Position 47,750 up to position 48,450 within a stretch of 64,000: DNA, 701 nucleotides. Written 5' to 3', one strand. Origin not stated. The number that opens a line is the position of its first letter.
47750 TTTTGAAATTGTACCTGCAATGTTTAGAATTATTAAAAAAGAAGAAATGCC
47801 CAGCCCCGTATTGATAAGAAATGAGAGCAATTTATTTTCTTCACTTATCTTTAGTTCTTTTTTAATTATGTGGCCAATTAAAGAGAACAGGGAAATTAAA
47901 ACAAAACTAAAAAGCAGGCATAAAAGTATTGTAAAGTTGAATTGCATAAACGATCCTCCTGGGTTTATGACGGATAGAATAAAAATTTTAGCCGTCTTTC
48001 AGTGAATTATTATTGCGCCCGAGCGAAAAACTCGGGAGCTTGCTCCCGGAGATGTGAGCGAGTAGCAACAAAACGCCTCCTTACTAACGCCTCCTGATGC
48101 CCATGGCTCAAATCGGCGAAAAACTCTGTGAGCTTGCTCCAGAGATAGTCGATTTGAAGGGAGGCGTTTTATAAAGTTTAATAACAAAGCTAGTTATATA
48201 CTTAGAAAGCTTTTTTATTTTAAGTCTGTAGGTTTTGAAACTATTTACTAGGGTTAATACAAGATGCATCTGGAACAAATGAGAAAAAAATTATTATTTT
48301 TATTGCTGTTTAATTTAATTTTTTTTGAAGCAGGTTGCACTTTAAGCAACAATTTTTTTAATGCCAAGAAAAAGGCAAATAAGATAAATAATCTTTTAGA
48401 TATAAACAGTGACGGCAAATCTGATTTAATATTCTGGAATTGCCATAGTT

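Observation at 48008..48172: Direct-repeat pair plus long-range inverted repeat in the divergent promoter of the FG-GAP operons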

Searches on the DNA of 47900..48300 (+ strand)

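Call 15: search_rna_families(source=window, start=47900, end=48300, threshold=evalue, max_evalue=10, show_alignments=2)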
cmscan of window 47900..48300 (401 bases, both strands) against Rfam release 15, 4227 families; matches with E-value up to 10: 2.
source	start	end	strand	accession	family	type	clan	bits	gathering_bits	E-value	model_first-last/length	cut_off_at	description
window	47961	48033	+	RF00349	snoR11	Gene; snRNA; snoRNA; CD-box;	-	19.2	50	1.1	1-90/90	no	Small nucleolar RNA R11/Z151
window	48195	48230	-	RF00109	Vimentin3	Cis-reg;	-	18.2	36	2.2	1-67/67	no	Vimentin 3' UTR protein-binding region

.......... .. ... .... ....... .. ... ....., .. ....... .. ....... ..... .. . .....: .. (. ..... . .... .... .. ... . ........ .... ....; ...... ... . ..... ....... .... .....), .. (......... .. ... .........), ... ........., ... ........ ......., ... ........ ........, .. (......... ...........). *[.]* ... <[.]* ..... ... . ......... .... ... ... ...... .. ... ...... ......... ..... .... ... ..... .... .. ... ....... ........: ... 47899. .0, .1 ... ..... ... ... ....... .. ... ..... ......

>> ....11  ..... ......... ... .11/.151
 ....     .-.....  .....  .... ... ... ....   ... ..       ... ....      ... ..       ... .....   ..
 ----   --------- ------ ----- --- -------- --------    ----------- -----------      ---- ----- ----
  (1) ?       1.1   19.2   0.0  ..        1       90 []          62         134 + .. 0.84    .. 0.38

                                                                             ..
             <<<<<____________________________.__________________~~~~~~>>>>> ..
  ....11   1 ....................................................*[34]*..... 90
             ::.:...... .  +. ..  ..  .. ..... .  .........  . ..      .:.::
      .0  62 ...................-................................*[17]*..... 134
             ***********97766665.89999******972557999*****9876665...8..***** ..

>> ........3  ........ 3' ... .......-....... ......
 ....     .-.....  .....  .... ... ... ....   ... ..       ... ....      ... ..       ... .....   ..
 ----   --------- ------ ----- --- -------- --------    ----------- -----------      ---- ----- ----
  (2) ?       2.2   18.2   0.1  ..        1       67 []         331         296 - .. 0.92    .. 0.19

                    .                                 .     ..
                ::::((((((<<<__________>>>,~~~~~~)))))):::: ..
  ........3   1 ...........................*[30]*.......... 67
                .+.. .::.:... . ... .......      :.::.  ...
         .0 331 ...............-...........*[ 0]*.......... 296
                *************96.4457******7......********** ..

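Call 37: build_rna_model(alignment_id=A2)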
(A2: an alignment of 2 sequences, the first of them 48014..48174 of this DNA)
Model R1 built from alignment A2 (2 sequences, 168 columns); structure: RNAalifold consensus.
model positions 168; base pairs 41; branch points 2; effective number of sequences 1; information 0.59 bits per position. Calibrated on 0.2 Mb of random sequence (short: E-values are rough).
structure used (alignment columns):
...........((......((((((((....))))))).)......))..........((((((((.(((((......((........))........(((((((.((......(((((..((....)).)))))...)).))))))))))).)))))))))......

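Call 38: search_with_rna_model(model_id=R1, sources=[window, L009, L010, L012, L019, L020, L021, L022, L023, L024, L025, L026, L027], max_evalue=10)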
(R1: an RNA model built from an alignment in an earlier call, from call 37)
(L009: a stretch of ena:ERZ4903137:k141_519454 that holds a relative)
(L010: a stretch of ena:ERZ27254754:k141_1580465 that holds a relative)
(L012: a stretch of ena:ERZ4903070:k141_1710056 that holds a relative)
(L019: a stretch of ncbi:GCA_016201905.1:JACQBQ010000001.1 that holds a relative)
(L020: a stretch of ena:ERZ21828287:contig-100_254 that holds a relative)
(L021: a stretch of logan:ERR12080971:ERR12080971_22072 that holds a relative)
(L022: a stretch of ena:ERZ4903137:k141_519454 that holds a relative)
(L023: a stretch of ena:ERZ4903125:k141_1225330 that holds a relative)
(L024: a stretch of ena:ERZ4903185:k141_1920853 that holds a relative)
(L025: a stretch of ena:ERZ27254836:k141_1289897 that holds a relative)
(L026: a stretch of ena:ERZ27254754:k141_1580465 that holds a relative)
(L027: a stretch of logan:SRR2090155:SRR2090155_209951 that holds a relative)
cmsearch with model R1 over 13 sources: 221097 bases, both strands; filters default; matches with E-value up to 10: 18.
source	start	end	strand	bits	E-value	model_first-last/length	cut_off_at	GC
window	9216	9381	-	194.4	1.1e-43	1-168/168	no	0.49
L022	1568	1733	+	194.4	1.1e-43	1-168/168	no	0.49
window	48012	48176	+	184.3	2.7e-41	1-168/168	no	0.52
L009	9749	9913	+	184.3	2.7e-41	1-168/168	no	0.52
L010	3349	3513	+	184.3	2.7e-41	1-168/168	no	0.52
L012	6800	6964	+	173.7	8.7e-39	1-168/168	no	0.52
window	9326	9385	+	18.7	0.026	1-168/168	no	0.4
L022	1564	1623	-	18.7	0.026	1-168/168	no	0.4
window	9222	9324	+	13.4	0.48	59-162/168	no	0.53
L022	1625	1727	-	13.4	0.48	59-162/168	no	0.53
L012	6852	7018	-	11.3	1.5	1-168/168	no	0.39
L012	6821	6836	-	8.3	7.3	22-37/168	no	0.75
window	48033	48048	-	8.3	7.3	22-37/168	no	0.75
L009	9770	9785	-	8.3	7.3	22-37/168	no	0.75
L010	3370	3385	-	8.3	7.3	22-37/168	no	0.75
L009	9807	9907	-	8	8.9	59-162/168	no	0.5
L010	3407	3507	-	8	8.9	59-162/168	no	0.5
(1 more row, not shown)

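Call 43: search_with_rna_model(model_id=R1, sources=[L028, L029, L030, L031, L032, L033, L034, L035, L036, L037, L038, L039, L040, L041, L042, L043, L044, L045, L046, L047, L048, L049, L050, L051, L052, L053, L054, L055, L056, L057, L058, L059, L060, L061, L062, L063, L064, L065, L066, L067, L068, L069, L070, L071, L072, L073, L074, L075, L076, L077, L078, L079, L080, L081, L082, L083, L084, L085, L086, L087, L088, L089, L090, L091, L092, L093, L094, L095, L096, L097, L098, L099, L100, L101, L102, L103, L104, L105, L106, L107], max_evalue=0.01)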
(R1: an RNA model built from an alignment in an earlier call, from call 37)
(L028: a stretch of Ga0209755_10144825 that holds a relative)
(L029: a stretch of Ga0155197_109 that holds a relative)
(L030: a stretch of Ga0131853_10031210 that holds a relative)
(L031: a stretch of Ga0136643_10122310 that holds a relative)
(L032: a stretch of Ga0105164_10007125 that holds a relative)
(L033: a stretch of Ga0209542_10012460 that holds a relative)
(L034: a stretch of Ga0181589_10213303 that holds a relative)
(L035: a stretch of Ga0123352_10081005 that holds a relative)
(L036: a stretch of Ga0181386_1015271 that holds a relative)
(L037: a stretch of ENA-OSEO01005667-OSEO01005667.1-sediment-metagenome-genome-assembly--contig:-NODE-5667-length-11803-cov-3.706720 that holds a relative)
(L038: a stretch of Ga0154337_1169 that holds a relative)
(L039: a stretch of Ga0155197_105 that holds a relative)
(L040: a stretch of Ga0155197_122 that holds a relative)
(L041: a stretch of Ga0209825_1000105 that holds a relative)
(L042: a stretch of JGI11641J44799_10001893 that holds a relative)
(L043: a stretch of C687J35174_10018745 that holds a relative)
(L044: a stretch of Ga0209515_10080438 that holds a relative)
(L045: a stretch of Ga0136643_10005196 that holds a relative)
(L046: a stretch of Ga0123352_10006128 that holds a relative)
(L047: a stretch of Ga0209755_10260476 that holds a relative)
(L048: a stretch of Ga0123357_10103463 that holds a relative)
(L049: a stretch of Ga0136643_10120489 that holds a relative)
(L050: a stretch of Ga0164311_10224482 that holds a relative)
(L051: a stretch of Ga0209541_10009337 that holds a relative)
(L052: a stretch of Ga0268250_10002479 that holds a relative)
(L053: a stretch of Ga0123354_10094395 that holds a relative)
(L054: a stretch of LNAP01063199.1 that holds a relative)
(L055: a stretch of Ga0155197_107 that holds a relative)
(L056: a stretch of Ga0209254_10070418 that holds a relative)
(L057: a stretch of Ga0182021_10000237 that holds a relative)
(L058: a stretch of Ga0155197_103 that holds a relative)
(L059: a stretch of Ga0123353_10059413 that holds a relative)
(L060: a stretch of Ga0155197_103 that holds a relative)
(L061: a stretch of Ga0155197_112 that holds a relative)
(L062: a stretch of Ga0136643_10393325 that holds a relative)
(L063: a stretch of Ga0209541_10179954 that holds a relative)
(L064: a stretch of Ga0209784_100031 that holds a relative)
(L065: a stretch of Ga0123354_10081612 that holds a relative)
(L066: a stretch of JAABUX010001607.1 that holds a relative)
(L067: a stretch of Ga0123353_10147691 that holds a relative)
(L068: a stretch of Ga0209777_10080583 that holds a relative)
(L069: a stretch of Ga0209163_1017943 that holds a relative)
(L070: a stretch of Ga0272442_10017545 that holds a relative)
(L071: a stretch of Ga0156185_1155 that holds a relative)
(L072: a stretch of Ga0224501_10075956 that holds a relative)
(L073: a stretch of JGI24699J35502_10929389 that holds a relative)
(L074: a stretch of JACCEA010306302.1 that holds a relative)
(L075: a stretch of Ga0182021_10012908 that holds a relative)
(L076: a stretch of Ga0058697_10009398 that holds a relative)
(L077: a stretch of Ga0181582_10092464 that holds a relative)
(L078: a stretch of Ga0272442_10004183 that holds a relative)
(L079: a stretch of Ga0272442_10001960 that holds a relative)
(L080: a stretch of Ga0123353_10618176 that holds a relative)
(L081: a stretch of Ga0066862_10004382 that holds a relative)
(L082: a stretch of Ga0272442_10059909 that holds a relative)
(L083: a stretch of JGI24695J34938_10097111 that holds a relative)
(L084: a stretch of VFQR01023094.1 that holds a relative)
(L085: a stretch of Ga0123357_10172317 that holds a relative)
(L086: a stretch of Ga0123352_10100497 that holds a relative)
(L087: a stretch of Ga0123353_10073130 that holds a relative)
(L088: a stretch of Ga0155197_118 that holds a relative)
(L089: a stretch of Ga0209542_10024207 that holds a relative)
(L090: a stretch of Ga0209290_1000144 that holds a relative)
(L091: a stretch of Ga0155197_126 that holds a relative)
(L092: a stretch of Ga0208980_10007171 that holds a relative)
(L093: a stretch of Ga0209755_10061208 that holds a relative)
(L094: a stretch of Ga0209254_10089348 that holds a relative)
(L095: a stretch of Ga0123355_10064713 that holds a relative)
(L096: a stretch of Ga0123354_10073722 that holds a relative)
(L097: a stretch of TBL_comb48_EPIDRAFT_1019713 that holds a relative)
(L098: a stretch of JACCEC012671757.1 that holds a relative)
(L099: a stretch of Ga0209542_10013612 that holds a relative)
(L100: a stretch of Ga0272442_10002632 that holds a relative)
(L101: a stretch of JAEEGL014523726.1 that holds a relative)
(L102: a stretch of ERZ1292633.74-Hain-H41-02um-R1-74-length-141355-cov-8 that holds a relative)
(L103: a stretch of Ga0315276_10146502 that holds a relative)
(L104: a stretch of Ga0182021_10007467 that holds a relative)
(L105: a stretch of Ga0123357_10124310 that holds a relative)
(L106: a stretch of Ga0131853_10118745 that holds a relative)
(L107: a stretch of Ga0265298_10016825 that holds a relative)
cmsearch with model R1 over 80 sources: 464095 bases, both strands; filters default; matches with E-value up to 0.01: 36.
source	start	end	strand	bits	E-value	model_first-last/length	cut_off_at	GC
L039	7082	7246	+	182.3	1.6e-40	1-168/168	no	0.52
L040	9411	9575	-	181.9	2e-40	1-168/168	no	0.53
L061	3775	3939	-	181.8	2.2e-40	1-168/168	no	0.52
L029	4957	5121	+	180.7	4e-40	1-168/168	no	0.52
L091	3293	3457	-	179.3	8.4e-40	1-168/168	no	0.52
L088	5572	5736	+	177.8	1.9e-39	1-168/168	no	0.52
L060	2283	2447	-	177.1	2.8e-39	1-168/168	no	0.52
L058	4115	4279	-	162.8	6.7e-36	1-168/168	no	0.49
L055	12430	12594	-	162.2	8.9e-36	1-168/168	no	0.47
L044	1547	1711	+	156.9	1.6e-34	1-168/168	no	0.48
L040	4713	4879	-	68.2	1.2e-13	1-168/168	no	0.35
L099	2954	3109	-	57.9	3.3e-11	1-168/168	no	0.44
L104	4544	4689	+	57.5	4.1e-11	1-168/168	no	0.4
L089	1835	1988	-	56.8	6.1e-11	1-168/168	no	0.44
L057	9501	9648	-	53.8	3.1e-10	1-168/168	no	0.41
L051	721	873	+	49.2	3.6e-09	1-168/168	no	0.46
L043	65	217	+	49.2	3.6e-09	1-168/168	no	0.46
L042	4499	4649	-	48.5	5.3e-09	1-168/168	no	0.44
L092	2796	2946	-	48.5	5.3e-09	1-168/168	no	0.44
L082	1366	1519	+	47.4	9.7e-09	1-168/168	no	0.42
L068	702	848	+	46.4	1.6e-08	1-168/168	no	0.46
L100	273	423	-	46.2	1.9e-08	1-168/168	no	0.45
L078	49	199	-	46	2.1e-08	1-168/168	no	0.44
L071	3534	3685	+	45.6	2.7e-08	1-168/168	no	0.46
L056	2505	2651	+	45.4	2.9e-08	1-168/168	no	0.41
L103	153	299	+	45.4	2.9e-08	1-168/168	no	0.44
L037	24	176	-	45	3.6e-08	1-168/168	no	0.54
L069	1672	1824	-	45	3.6e-08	1-168/168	no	0.54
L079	3333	3483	+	44.8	4e-08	1-168/168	no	0.45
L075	2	140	-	44.3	5.2e-08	1-168/168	no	0.44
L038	4065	4216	-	43.9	6.4e-08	1-168/168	no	0.46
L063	882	1036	-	41.1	2.9e-07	1-168/168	no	0.41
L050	110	263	+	40.8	3.6e-07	1-168/168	no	0.46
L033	8216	8369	+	38.4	1.3e-06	1-168/168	no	0.47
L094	1796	1951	-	35.9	5e-06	1-168/168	no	0.54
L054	1062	1212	-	28.9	0.00022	7-168/168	no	0.42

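Call 45: search_with_rna_model(model_id=R1, sources=[window, L029, L039, L040, L055, L058, L060, L061, L088, L091, L044, L099, L104, L089, L057, L051, L042, L082, L068, L100, L078, L071, L056, L103, L037, L079, L075, L038, L063, L050, L033, L094, L054], max_evalue=0.001, make_alignment=true)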
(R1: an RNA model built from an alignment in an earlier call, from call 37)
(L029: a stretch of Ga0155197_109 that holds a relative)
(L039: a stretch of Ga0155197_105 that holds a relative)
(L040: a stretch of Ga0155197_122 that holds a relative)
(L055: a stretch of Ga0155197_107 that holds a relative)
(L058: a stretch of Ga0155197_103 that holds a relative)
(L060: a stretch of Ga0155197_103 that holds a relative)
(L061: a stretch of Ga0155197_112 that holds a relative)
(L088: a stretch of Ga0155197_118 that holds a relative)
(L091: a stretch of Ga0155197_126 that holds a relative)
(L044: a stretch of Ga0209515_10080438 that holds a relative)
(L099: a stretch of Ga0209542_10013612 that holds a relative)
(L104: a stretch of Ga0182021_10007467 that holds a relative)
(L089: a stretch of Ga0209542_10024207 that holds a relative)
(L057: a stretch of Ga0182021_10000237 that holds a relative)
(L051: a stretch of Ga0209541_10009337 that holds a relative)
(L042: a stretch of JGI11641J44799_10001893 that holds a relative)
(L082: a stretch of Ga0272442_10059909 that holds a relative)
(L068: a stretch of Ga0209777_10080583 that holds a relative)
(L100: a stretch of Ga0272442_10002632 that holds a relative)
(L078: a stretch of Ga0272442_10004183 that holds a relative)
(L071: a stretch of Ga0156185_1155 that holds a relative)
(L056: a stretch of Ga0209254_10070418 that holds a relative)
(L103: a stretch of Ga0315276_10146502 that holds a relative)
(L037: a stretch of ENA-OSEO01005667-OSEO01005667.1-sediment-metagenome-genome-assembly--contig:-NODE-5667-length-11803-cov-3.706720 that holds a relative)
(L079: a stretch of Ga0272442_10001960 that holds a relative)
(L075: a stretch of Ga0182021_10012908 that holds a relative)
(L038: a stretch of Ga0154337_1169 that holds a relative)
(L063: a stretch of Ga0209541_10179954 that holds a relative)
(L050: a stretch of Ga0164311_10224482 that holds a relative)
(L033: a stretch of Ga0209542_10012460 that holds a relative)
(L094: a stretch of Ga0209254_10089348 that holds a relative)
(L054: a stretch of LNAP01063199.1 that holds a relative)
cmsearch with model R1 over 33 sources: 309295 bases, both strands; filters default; matches with E-value up to 0.001: 35.
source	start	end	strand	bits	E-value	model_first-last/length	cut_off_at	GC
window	9216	9381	-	194.4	1.6e-43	1-168/168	no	0.49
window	48012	48176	+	184.3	3.7e-41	1-168/168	no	0.52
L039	7082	7246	+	182.3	1.1e-40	1-168/168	no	0.52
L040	9411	9575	-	181.9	1.4e-40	1-168/168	no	0.53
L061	3775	3939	-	181.8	1.4e-40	1-168/168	no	0.52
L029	4957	5121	+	180.7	2.7e-40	1-168/168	no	0.52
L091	3293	3457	-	179.3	5.6e-40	1-168/168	no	0.52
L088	5572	5736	+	177.8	1.3e-39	1-168/168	no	0.52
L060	2283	2447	-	177.1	1.9e-39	1-168/168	no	0.52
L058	4115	4279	-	162.8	4.5e-36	1-168/168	no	0.49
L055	12430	12594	-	162.2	6e-36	1-168/168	no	0.47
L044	1547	1711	+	156.9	1.1e-34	1-168/168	no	0.48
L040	4713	4879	-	68.2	8.3e-14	1-168/168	no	0.35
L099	2954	3109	-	57.9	2.2e-11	1-168/168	no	0.44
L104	4544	4689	+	57.5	2.7e-11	1-168/168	no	0.4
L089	1835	1988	-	56.8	4e-11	1-168/168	no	0.44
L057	9501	9648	-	53.8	2.1e-10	1-168/168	no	0.41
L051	721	873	+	49.2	2.4e-09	1-168/168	no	0.46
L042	4499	4649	-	48.5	3.6e-09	1-168/168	no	0.44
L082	1366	1519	+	47.4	6.4e-09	1-168/168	no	0.42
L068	702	848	+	46.4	1.1e-08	1-168/168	no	0.46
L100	273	423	-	46.2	1.3e-08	1-168/168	no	0.45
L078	49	199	-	46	1.4e-08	1-168/168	no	0.44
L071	3534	3685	+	45.6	1.8e-08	1-168/168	no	0.46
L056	2505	2651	+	45.4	2e-08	1-168/168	no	0.41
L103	153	299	+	45.4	2e-08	1-168/168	no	0.44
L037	24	176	-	45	2.4e-08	1-168/168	no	0.54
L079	3333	3483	+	44.8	2.7e-08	1-168/168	no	0.45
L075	2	140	-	44.3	3.5e-08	1-168/168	no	0.44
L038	4065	4216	-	43.9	4.3e-08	1-168/168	no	0.46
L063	882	1036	-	41.1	1.9e-07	1-168/168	no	0.41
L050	110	263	+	40.8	2.4e-07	1-168/168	no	0.46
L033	8216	8369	+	38.4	8.5e-07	1-168/168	no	0.47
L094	1796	1951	-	35.9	3.3e-06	1-168/168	no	0.54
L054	1062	1212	-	28.9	0.00015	7-168/168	no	0.42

Alignment A3: 35 matches aligned to the model, 251 columns, each read 5' to 3' on its own strand. Consensus structure (alignment columns), stored with it:
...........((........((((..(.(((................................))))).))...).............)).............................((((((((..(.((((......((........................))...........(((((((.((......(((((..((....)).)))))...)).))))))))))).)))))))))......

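Call 52: search_dna_similar(query=window:48005-48178:+, collection=plasmids, mode=distant, max_evalue=0.01)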
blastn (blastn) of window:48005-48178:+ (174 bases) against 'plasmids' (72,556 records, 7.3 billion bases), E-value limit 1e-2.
No match.

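Call 53: search_dna_similar(query=window:48005-48178:+, collection=phages, mode=distant, max_evalue=0.01)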
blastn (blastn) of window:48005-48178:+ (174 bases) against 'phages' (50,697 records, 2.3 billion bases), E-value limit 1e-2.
No match.
